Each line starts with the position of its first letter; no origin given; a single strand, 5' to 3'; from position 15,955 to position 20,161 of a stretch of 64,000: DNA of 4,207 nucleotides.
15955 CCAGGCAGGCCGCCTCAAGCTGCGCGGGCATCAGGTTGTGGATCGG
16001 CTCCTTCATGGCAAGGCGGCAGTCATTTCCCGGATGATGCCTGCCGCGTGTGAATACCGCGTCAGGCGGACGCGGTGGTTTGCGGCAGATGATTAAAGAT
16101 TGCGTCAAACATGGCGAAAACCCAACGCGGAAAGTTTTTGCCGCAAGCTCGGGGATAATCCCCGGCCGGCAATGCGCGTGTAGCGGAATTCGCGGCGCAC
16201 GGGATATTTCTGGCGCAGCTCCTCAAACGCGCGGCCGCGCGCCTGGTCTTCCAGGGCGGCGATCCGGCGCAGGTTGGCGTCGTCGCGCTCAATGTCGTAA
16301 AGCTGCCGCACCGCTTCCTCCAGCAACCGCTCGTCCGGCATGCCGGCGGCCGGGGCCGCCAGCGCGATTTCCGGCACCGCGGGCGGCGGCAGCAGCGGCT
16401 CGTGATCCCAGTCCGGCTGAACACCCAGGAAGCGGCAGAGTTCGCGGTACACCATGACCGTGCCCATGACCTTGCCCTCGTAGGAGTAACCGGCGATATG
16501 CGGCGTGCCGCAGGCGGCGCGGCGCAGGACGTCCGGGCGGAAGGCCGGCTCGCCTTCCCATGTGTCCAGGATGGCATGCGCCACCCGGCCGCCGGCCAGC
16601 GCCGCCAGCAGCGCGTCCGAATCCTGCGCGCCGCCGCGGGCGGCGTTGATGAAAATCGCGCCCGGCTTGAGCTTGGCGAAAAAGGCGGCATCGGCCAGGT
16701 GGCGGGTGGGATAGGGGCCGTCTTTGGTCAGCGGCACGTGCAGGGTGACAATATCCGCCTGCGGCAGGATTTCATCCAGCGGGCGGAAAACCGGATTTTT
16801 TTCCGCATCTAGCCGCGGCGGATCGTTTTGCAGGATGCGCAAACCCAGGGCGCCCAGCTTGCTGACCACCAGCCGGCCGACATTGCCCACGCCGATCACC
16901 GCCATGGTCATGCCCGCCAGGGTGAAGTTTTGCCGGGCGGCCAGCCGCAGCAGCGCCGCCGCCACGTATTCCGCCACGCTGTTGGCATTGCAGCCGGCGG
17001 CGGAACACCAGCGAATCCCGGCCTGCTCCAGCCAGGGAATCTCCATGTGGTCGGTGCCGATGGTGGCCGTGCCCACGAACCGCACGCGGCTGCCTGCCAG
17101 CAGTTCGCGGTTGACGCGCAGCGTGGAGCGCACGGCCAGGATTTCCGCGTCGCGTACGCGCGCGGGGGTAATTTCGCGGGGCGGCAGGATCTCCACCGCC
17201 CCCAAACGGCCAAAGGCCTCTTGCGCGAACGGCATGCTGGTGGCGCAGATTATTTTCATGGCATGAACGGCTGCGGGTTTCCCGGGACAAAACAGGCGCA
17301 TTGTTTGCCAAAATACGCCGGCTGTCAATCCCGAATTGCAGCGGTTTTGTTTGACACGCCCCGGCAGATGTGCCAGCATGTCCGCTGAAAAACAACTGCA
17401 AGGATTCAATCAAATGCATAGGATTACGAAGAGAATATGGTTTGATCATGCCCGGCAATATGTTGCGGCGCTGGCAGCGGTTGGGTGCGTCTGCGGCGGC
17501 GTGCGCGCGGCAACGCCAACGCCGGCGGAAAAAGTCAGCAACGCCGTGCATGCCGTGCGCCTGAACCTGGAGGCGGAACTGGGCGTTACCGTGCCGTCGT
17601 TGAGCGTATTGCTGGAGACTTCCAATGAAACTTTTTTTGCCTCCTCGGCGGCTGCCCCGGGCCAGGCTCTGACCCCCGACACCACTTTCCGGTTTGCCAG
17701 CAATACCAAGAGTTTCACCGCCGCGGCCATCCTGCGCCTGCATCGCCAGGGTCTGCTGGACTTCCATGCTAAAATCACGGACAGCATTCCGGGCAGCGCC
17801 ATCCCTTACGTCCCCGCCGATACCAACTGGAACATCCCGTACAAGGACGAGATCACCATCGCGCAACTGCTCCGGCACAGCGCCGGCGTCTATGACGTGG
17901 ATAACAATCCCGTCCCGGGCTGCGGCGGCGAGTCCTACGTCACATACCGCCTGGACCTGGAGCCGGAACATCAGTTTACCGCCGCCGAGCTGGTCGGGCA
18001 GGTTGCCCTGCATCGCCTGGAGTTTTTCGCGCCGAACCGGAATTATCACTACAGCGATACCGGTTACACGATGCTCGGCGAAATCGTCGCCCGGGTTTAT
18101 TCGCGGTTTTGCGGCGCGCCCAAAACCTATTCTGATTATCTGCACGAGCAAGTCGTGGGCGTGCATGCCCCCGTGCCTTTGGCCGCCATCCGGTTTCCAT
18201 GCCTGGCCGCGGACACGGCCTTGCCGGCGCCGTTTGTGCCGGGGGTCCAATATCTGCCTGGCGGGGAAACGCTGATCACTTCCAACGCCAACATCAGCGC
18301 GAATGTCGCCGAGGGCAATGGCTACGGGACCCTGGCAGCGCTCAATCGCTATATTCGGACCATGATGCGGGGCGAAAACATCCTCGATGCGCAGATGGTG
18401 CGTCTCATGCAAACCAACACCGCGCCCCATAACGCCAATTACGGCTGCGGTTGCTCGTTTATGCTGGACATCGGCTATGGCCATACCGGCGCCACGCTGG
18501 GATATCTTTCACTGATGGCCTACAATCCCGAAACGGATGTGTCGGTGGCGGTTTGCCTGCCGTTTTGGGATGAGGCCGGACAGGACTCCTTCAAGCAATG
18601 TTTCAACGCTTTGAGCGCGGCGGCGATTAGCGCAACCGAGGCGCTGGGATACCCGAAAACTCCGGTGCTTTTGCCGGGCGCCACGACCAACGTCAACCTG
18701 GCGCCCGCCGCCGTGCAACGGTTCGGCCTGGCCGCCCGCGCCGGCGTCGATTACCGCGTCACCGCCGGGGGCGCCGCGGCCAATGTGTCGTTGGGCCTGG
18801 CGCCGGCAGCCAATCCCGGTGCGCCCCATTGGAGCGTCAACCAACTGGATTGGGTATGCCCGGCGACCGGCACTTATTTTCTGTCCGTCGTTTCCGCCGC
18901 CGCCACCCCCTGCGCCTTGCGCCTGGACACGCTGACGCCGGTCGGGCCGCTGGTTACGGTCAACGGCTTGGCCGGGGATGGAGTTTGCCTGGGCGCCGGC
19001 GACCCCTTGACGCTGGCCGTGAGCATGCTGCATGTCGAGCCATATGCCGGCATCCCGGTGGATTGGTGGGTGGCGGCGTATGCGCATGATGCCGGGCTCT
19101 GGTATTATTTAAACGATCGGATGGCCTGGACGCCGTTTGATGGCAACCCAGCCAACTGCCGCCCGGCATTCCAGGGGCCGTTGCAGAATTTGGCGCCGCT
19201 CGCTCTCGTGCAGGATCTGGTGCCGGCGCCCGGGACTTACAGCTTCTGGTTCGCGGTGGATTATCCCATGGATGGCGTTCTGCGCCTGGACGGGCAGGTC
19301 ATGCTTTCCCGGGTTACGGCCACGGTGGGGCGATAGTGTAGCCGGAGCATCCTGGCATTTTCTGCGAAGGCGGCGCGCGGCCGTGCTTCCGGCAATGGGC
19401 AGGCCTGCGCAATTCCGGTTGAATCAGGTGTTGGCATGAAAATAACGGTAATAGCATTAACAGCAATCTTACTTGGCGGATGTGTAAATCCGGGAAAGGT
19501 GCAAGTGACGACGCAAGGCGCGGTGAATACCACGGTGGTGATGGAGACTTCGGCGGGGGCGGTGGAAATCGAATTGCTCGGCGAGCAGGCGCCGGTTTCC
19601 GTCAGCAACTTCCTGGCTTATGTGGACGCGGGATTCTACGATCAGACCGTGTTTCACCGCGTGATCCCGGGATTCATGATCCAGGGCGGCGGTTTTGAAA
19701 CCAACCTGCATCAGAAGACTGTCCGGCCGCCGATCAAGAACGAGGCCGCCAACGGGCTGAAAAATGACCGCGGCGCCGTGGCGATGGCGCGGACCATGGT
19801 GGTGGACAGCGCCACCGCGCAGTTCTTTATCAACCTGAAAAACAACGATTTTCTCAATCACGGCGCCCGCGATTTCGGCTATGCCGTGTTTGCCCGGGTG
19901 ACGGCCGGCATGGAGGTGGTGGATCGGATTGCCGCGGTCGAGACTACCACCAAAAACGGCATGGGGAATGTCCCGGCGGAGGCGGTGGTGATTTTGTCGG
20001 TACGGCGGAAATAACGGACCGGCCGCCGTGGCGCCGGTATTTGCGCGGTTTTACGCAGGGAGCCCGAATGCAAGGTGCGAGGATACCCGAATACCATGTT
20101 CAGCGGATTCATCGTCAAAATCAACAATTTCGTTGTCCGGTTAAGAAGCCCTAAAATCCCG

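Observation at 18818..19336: Shared ~110-170 aa C-terminal domain (VDWWV..............) on two unrelated secreted proteins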

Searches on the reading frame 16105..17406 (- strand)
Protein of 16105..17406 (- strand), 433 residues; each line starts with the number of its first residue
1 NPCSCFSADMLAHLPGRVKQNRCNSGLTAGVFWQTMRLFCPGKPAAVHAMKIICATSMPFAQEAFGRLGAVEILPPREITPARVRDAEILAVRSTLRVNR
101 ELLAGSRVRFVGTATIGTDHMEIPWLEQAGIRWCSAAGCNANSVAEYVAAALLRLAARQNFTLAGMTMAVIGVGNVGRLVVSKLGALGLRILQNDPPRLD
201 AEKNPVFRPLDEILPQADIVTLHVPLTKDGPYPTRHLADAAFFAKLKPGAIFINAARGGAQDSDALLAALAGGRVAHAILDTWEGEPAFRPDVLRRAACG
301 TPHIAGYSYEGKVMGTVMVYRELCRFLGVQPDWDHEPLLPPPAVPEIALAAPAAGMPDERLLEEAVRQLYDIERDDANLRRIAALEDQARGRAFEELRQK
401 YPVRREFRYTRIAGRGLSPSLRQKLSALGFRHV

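Call 58: search_protein_families(library=pfam, proteins=[window:16105-17406:-], max_evalue=0.00001)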
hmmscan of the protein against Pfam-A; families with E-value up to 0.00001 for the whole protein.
window:16105-17406:- (433 aa): 3 families
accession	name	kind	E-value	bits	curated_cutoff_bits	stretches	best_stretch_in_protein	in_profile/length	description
PF02826.25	2-Hacid_dh_C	-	2.8e-35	121.7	25.1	1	158-305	29-178/178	D-isomer specific 2-hydroxyacid dehydrogenase, NAD binding domain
PF00389.36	2-Hacid_dh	-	1.6e-15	57.4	24.6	1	74-306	27-103/134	D-isomer specific 2-hydroxyacid dehydrogenase, catalytic domain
PF11890.14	DUF3410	-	1.7e-15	57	31.4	1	338-429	1-81/81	Domain of unknown function (DUF3410)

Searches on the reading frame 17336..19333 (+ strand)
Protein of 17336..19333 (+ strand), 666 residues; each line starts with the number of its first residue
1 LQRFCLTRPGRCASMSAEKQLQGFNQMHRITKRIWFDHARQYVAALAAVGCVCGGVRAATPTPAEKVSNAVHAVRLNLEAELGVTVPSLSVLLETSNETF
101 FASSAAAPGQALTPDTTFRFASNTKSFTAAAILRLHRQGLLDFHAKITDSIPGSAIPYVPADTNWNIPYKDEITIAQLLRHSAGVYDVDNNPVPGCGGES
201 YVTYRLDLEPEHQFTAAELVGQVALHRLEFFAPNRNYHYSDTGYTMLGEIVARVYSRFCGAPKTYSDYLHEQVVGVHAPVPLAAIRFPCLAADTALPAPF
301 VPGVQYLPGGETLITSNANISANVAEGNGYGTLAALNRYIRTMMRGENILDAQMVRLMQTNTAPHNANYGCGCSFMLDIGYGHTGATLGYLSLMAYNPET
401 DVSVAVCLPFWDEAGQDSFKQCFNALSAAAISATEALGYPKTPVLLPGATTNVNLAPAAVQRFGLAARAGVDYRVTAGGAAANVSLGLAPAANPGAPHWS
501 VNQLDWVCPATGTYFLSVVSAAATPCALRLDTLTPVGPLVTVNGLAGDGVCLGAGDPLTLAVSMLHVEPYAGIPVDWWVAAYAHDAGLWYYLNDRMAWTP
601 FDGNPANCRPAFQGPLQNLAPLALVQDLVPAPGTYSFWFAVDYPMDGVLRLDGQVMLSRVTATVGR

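Call 4: search_protein_families(library=pfam, proteins=[window:17336-19333:+], max_evalue=1)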
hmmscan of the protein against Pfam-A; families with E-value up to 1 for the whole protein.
window:17336-19333:+ (666 aa): 1 family
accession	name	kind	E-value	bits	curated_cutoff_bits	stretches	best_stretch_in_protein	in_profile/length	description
PF00144.29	Beta-lactamase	-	1e-33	117.3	27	1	86-406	14-306/329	Beta-lactamase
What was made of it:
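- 17414..19336 (+): Gene A: exported beta-lactamase-family serine hydrolase ending in the tail. The mechanical ORF starts at TTG 17336; the probable true start is ATG 17414. Pfam Beta-lactamase E=1e-33 (call 4).
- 17591..18553 (+): Beta-lactamase/transpeptidase-like catalytic domain of A (residues 86-406 of the 666-aa ORF). Pfam PF00144, 117 bits (call 4).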

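Call 7: search_protein_families(library=ncbifam, proteins=[window:17336-19333:+], max_evalue=1)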
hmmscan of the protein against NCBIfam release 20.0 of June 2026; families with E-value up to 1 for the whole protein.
window:17336-19333:+ (666 aa): 7 families
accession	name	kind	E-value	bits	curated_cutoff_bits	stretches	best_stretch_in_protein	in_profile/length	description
NF002968.0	PRK03642.1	equivalog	7.9e-07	28.2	385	1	112-255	92-219/432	penicillin binding protein PBP4B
NF007943.0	PRK10662.1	equivalog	0.0002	20.1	266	1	95-273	60-213/380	D-alanyl-D-alanine-carboxypeptidase/endopeptidase AmpH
NF052559.1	MthAcHydAcmB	equivalog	0.00026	19.9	550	1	106-186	48-134/391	methyl acetate hydrolase AcmB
NF033159.0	blaPAC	exception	0.0024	16.8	850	1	86-152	44-113/380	PAC family class C beta-lactamase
NF052353.1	EstBLacLipLMycb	equivalog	0.0091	14.9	650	1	111-188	68-134/420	esterase/beta-lactamase LipL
NF009622.0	PRK13128.1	equivalog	0.048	12.2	443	0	210-427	124-331/518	D-aminopeptidase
TIGR03442.1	TIGR03442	equivalog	0.12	11.6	218.65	1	23-70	56-103/251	ergothioneine biosynthesis protein EgtC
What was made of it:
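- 17591..18553 (+): Weak NCBIfam matches to PBP4B and AmpH (call 7).
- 18653..18943 (+): Unnamed beta-rich middle domain of A (about residues 440-536), directly abutting the tail. It is not shared with B. No Pfam or NCBIfam hit (calls 4, 7).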

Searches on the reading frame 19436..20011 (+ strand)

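Call 58: search_protein_families(library=pfam, proteins=[window:19436-20011:+], max_evalue=0.00001)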
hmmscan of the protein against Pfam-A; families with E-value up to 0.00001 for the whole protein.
window:19436-20011:+ (192 aa): 1 family
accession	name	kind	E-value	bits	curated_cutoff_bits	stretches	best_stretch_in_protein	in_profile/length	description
PF00160.26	Pro_isomerase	-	2.2e-43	148.7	21.7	1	34-189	2-157/159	Cyclophilin type peptidyl-prolyl cis-trans isomerase/CLD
